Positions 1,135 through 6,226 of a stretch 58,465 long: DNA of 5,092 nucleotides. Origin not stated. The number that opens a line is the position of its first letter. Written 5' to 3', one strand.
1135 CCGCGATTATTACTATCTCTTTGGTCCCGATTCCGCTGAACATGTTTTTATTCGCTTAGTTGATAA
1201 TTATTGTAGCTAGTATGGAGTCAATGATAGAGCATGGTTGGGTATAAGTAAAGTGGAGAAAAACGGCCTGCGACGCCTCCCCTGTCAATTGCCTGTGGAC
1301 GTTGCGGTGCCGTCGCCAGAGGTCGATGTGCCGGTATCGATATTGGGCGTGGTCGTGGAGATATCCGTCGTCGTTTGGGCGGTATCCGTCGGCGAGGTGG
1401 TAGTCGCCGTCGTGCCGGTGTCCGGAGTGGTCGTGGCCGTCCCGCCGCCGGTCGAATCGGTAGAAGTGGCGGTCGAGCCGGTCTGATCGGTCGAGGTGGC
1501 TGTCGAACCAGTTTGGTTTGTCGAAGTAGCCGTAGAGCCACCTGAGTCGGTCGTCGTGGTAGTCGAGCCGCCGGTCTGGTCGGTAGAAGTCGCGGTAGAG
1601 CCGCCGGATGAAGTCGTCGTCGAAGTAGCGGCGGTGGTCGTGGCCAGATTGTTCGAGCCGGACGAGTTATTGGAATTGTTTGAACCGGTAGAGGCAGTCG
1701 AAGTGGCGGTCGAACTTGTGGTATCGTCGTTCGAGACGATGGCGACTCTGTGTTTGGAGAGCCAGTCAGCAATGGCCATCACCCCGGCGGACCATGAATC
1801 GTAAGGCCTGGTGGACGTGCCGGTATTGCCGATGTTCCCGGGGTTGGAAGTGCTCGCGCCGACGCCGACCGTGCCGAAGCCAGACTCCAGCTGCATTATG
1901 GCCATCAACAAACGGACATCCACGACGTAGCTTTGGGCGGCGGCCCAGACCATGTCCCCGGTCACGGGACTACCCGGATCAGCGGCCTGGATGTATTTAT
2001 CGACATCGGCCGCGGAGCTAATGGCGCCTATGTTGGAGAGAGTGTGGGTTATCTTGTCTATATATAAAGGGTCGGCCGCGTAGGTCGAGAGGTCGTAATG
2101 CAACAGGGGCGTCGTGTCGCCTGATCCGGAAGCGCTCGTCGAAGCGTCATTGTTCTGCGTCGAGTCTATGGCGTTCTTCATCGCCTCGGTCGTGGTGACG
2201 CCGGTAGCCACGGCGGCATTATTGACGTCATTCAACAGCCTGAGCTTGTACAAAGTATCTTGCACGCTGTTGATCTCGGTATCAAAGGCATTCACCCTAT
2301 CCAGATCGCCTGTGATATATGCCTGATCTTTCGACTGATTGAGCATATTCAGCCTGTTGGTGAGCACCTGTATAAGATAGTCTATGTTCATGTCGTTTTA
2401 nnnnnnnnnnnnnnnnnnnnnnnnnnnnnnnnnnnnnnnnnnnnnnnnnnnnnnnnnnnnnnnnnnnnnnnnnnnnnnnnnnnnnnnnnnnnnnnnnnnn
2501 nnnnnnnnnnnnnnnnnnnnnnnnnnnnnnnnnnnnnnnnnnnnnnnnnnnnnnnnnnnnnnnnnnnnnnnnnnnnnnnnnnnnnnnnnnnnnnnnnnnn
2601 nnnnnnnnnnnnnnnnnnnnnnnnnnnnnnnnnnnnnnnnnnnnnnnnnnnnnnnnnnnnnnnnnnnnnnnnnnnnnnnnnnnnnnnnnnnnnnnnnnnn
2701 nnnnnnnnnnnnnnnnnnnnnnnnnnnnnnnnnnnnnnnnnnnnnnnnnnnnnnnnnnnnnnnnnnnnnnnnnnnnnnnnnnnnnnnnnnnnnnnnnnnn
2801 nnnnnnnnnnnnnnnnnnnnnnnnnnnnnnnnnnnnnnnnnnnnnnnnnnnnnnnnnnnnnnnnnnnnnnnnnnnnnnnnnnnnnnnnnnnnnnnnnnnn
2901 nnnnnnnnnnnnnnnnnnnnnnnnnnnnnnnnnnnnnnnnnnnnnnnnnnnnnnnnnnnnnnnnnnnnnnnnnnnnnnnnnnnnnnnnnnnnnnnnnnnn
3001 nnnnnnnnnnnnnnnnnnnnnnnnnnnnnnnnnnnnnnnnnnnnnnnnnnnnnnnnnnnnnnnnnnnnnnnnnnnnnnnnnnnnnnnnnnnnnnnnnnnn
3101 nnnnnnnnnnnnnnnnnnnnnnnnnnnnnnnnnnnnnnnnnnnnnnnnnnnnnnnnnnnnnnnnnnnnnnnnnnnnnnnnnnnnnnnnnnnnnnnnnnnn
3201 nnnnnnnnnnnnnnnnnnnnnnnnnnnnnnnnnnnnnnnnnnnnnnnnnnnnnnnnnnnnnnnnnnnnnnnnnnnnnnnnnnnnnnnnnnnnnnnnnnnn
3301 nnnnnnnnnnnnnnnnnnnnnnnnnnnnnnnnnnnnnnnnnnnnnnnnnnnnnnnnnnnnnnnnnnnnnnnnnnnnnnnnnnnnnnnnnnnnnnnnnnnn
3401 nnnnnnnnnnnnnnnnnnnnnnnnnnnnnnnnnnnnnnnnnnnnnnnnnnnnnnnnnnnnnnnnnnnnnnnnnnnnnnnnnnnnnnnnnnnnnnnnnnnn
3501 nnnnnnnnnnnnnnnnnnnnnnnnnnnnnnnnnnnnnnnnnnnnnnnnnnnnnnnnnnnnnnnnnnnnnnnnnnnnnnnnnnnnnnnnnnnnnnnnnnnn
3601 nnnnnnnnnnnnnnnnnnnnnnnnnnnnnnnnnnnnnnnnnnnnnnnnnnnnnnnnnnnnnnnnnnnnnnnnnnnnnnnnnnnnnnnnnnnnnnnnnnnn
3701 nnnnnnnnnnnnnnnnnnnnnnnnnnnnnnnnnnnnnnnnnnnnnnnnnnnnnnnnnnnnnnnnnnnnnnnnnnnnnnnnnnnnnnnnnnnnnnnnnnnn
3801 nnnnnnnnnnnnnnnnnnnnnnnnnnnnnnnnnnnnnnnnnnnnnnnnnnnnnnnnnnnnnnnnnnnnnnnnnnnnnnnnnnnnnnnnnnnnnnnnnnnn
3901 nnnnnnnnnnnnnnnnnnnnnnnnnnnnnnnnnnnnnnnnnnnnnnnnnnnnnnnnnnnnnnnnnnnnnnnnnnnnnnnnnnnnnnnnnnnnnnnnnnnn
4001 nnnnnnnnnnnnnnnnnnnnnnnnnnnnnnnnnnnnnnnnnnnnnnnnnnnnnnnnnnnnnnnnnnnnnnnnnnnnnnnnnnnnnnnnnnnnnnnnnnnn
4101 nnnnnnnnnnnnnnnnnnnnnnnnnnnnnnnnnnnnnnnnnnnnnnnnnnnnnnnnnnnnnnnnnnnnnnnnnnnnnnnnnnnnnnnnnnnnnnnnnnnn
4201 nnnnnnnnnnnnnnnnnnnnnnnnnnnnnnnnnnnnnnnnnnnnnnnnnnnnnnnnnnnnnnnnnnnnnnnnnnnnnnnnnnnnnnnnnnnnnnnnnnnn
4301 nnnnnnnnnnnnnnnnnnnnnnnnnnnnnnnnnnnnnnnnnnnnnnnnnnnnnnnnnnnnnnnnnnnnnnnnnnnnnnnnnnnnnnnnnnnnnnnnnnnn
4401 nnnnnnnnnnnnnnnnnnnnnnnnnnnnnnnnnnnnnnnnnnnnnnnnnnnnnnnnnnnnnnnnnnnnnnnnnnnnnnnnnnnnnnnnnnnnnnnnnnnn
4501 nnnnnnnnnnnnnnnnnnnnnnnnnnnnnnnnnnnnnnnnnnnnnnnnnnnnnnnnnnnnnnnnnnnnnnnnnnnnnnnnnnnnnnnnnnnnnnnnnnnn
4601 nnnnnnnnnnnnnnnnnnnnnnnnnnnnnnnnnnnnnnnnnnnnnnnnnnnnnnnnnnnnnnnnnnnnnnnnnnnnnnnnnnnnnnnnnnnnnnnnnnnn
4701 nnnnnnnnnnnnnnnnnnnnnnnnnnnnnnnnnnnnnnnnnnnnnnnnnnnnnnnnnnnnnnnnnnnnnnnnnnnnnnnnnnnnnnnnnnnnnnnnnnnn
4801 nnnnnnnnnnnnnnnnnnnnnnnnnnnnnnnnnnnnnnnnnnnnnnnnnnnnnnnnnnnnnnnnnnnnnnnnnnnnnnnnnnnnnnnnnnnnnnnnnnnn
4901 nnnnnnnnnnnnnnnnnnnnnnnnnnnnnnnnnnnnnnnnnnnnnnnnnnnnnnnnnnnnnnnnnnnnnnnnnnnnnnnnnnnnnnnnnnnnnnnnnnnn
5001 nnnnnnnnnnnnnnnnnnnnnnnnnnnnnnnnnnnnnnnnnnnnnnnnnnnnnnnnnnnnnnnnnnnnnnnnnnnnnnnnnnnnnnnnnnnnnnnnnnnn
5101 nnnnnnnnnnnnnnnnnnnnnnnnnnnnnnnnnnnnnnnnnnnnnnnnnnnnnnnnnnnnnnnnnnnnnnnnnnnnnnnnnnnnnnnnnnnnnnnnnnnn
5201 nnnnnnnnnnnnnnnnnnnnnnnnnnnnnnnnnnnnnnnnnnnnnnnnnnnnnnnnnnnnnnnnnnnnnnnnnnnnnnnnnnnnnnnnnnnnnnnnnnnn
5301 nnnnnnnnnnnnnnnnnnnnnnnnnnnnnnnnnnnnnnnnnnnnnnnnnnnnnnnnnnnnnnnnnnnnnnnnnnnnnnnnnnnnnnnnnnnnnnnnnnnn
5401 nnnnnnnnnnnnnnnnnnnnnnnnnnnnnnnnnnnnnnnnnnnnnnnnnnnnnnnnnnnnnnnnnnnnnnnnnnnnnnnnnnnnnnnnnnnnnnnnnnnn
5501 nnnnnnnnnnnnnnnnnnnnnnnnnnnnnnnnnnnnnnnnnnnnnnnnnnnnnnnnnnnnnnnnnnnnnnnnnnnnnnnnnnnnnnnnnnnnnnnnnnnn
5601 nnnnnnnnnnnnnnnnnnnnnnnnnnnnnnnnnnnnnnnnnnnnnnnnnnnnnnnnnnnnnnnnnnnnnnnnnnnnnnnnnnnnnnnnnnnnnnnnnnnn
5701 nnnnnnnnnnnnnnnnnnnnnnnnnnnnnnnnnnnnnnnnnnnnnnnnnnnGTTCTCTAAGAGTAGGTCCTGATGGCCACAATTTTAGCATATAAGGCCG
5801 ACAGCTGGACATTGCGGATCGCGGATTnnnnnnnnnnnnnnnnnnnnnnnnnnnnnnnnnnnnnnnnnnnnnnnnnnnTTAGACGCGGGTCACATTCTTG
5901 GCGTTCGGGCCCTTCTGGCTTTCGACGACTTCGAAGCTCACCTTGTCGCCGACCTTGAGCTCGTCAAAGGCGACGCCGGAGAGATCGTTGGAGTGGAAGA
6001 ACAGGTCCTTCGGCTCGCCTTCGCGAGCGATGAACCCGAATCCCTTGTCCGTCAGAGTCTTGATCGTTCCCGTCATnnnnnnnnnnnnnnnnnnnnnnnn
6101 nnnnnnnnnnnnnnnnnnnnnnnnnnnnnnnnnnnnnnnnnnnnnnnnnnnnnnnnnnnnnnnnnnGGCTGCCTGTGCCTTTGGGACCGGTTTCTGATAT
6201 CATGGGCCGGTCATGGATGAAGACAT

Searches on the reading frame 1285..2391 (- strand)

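Call 60: search_protein_families(library=pfam, proteins=[window:1285-2391:-], max_evalue=0.001)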
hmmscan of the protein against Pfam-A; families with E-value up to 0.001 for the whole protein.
window:1285-2391:- (368 aa): 1 family
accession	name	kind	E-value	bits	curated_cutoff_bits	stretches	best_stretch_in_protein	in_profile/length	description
PF01832.25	Glucosaminidase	-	2.4e-07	31.9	30.2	1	147-226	3-81/123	Mannosyl-glycoprotein endo-beta-N-acetylglucosaminidase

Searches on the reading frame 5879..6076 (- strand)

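Call 7: search_protein_families(library=pfam, proteins=[window:5879-6076:-], max_evalue=0.1)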
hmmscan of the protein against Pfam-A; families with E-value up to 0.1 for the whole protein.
window:5879-6076:- (65 aa): 5 families
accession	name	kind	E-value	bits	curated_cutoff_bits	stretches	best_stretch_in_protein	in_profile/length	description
PF00313.28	CSD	-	7.5e-22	77.4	27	1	1-64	1-65/66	'Cold-shock' DNA-binding domain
PF08206.17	OB_RNB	-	0.0006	19.9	24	1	9-52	6-44/58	Ribonuclease B OB domain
PF11604.15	CusF_Ec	-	0.01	16.1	27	1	35-57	43-65/72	Copper binding periplasmic protein CusF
PF00575.29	S1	-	0.032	15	22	1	2-53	9-62/74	S1 RNA binding domain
PF22707.2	S1CSD-TOTE-2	-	0.05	14.1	27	1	2-26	4-21/60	S1/CSD-like domain 2 of the TOTE conflict systems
